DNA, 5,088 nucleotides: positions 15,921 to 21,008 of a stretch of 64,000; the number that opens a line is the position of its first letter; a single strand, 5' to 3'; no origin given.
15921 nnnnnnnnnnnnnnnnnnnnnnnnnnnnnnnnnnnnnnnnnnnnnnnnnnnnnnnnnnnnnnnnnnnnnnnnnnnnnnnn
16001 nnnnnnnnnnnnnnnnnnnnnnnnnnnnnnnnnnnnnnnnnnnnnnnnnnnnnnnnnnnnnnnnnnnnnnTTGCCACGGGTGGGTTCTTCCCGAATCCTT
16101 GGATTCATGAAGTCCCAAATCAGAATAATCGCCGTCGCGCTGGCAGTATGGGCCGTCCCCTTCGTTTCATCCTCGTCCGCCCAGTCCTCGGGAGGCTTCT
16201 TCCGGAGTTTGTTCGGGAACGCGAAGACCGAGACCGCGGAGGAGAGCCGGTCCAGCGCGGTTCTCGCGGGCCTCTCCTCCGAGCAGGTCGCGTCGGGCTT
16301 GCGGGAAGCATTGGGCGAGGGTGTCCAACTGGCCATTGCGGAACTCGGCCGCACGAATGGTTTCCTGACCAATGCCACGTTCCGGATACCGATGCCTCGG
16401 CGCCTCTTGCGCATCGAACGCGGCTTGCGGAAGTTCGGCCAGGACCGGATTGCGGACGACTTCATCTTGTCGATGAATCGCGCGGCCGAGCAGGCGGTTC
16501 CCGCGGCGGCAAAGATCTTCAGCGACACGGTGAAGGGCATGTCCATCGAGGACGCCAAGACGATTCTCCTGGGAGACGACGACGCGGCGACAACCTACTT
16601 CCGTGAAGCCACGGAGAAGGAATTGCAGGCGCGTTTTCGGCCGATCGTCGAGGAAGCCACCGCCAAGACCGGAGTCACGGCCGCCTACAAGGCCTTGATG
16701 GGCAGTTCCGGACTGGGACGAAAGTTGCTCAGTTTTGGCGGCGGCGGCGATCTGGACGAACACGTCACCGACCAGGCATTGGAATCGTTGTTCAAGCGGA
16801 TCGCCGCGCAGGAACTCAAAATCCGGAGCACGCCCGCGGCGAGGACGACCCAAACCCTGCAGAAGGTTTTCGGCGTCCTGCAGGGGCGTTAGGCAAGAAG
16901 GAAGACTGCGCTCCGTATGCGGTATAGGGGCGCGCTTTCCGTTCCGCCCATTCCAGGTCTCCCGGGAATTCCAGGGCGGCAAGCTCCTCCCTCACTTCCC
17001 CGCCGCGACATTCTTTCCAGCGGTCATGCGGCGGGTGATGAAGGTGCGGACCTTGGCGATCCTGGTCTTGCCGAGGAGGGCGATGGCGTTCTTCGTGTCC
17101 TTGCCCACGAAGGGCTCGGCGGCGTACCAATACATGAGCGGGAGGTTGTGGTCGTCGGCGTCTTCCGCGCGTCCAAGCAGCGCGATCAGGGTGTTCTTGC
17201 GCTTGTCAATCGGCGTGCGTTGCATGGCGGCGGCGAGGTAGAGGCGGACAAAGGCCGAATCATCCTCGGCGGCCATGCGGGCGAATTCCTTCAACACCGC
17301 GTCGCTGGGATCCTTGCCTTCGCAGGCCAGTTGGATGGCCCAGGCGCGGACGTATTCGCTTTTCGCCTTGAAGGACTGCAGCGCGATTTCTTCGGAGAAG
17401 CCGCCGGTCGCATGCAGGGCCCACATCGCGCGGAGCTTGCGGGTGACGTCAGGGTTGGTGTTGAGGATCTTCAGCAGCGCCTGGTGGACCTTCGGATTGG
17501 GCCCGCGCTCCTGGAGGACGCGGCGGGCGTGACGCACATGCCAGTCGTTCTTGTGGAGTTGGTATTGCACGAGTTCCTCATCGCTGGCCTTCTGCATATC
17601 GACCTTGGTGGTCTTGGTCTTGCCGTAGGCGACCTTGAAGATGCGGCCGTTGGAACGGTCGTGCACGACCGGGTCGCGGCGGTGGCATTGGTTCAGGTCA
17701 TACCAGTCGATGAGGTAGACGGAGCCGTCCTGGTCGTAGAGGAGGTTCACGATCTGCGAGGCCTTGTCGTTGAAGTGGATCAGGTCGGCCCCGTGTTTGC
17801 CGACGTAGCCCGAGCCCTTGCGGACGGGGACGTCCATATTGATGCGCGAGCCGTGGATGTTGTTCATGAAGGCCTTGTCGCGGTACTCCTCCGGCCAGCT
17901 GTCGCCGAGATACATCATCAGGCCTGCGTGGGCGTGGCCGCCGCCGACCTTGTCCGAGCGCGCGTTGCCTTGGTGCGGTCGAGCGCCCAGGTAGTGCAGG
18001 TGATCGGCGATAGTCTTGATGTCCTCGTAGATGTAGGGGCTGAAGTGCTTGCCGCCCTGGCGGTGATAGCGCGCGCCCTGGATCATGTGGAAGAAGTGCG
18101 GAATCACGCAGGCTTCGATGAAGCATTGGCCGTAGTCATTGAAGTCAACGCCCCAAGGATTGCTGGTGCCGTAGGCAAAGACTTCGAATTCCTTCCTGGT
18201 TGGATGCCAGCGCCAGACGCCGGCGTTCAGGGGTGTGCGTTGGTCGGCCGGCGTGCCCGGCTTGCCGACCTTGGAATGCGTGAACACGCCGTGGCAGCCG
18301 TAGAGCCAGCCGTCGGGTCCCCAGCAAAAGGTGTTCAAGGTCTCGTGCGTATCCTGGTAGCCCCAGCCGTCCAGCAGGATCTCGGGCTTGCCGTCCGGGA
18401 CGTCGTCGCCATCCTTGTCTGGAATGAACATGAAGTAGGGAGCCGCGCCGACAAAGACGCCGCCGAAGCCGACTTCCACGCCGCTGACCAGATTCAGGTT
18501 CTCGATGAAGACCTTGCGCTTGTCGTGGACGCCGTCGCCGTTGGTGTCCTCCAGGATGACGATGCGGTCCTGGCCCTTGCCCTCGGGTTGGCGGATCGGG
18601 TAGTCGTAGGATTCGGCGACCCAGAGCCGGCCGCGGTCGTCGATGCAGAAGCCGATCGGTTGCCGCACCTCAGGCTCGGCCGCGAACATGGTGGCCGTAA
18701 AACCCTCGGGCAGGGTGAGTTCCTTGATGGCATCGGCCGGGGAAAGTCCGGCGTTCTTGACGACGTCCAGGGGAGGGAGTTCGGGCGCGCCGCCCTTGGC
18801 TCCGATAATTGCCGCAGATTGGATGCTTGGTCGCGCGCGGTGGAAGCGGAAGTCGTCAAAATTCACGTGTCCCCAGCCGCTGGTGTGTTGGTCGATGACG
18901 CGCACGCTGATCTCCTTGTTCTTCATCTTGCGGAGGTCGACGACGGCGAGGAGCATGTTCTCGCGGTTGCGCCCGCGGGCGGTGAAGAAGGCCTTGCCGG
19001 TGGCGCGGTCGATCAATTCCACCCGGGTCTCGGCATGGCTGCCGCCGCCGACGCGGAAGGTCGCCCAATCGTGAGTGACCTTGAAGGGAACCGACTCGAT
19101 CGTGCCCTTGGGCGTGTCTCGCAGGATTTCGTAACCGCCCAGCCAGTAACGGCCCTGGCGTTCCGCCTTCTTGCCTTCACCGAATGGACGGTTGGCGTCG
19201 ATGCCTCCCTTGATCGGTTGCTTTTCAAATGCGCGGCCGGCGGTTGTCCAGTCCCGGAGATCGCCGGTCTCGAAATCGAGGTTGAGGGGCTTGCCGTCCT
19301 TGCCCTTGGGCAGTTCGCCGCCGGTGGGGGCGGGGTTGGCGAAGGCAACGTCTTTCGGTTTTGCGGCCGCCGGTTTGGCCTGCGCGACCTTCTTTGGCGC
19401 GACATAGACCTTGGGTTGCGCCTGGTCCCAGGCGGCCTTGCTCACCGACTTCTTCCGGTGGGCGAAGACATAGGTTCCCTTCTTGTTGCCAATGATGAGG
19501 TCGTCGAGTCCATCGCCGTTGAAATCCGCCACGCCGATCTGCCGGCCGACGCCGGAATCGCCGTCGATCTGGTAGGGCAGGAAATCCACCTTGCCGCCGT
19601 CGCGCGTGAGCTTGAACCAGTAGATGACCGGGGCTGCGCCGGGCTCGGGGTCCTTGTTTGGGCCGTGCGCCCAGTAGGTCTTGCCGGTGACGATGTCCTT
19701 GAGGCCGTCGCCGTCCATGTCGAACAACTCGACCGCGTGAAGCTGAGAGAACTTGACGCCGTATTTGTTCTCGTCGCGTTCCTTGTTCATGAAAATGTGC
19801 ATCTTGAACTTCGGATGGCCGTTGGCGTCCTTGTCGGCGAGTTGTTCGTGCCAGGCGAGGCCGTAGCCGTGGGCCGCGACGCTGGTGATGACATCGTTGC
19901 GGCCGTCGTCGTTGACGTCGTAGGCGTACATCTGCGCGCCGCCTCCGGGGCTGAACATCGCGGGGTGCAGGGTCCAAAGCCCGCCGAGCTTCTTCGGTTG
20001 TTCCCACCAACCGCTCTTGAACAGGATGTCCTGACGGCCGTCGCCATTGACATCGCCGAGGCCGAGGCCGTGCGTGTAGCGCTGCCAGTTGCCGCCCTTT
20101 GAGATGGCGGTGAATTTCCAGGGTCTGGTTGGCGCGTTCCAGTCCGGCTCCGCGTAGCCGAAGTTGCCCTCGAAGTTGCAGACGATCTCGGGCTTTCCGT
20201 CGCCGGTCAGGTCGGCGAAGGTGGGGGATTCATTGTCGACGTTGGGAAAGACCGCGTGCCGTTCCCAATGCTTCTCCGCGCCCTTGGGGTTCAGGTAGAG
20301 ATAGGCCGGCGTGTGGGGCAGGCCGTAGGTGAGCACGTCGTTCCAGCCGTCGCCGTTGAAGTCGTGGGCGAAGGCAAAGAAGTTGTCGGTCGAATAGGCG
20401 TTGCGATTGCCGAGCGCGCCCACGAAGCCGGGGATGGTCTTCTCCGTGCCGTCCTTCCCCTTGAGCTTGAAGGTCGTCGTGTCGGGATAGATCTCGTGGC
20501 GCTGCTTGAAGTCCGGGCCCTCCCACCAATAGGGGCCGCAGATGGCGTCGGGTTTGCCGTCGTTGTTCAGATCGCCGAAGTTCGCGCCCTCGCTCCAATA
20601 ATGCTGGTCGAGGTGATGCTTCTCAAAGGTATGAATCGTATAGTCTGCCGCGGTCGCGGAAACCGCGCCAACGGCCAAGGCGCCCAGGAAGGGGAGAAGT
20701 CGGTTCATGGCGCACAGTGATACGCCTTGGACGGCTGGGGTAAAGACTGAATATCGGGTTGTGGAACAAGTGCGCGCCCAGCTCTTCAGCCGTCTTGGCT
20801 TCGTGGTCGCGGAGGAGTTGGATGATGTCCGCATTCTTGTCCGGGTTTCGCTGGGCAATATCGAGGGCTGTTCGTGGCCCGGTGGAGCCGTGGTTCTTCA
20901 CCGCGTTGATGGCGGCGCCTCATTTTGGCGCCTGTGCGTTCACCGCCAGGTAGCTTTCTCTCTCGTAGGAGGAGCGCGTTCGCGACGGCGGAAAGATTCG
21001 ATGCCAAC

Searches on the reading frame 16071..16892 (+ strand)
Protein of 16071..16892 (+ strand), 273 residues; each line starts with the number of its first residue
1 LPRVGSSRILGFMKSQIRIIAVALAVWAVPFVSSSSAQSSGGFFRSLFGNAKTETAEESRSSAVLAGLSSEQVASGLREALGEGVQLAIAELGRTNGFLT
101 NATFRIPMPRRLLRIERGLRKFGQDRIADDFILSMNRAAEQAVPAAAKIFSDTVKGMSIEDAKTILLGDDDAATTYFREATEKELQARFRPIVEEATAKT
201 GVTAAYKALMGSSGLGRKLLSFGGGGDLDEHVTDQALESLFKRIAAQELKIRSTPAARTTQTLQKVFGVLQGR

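Call 91: search_protein_families(library=pfam, proteins=[window:16071-16892:+], max_evalue=0.00001)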
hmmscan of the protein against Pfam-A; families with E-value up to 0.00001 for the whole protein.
window:16071-16892:+ (273 aa): 1 family
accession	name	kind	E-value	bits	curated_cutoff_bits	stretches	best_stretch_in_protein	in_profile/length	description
PF13852.11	DUF4197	-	1.8e-66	224.1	24.9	1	68-268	2-199/199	Protein of unknown function (DUF4197)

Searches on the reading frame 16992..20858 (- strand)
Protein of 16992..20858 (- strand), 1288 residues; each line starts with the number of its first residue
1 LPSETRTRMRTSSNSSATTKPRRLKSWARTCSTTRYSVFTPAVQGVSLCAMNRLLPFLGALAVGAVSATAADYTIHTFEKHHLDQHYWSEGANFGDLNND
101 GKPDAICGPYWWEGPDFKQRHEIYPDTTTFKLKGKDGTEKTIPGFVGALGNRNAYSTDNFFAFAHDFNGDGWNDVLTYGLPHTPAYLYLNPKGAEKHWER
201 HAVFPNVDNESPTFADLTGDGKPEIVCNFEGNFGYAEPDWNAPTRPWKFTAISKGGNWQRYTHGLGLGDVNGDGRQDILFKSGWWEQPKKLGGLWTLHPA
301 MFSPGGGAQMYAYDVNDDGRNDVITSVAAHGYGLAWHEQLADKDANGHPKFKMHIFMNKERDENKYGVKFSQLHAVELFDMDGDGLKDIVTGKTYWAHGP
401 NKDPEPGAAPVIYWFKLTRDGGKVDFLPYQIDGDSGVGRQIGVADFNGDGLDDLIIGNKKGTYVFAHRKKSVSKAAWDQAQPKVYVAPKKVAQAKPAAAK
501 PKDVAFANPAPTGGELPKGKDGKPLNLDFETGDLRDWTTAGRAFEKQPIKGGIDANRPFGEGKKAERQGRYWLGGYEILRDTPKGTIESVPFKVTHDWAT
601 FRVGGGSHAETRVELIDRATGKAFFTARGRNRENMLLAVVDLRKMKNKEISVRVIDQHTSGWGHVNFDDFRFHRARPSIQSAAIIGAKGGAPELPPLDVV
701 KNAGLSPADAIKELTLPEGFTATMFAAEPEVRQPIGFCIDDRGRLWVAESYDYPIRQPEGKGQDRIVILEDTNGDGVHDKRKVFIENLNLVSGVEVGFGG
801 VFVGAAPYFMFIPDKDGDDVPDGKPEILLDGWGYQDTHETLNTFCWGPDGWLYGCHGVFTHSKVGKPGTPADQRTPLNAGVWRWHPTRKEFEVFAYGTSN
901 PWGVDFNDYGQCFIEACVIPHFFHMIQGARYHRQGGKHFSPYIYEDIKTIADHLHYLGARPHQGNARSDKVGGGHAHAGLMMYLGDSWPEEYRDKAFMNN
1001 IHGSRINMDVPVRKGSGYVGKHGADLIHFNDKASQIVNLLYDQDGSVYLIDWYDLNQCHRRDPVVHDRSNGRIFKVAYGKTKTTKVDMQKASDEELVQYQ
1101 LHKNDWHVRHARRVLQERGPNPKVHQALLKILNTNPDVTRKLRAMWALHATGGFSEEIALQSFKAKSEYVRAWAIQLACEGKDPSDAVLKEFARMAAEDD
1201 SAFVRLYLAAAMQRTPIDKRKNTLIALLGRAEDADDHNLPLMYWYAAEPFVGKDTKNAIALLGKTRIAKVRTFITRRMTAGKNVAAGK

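Call 91: search_protein_families(library=pfam, proteins=[window:16992-20858:-], max_evalue=0.00001)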
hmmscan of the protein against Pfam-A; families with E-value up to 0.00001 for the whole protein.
window:16992-20858:- (1288 aa): 3 families
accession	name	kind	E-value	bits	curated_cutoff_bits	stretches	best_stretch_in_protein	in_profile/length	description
PF23500.1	DUF7133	-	7.1e-67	226.8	27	1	706-1076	1-381/385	Domain of unknown function (DUF7133)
PF13517.12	FG-GAP_3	-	1.2e-26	93.5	26.9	1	166-226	1-60/61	FG-GAP-like repeat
PF01839.29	FG-GAP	-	2e-19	69.5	22.1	0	438-459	2-23/37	FG-GAP repeat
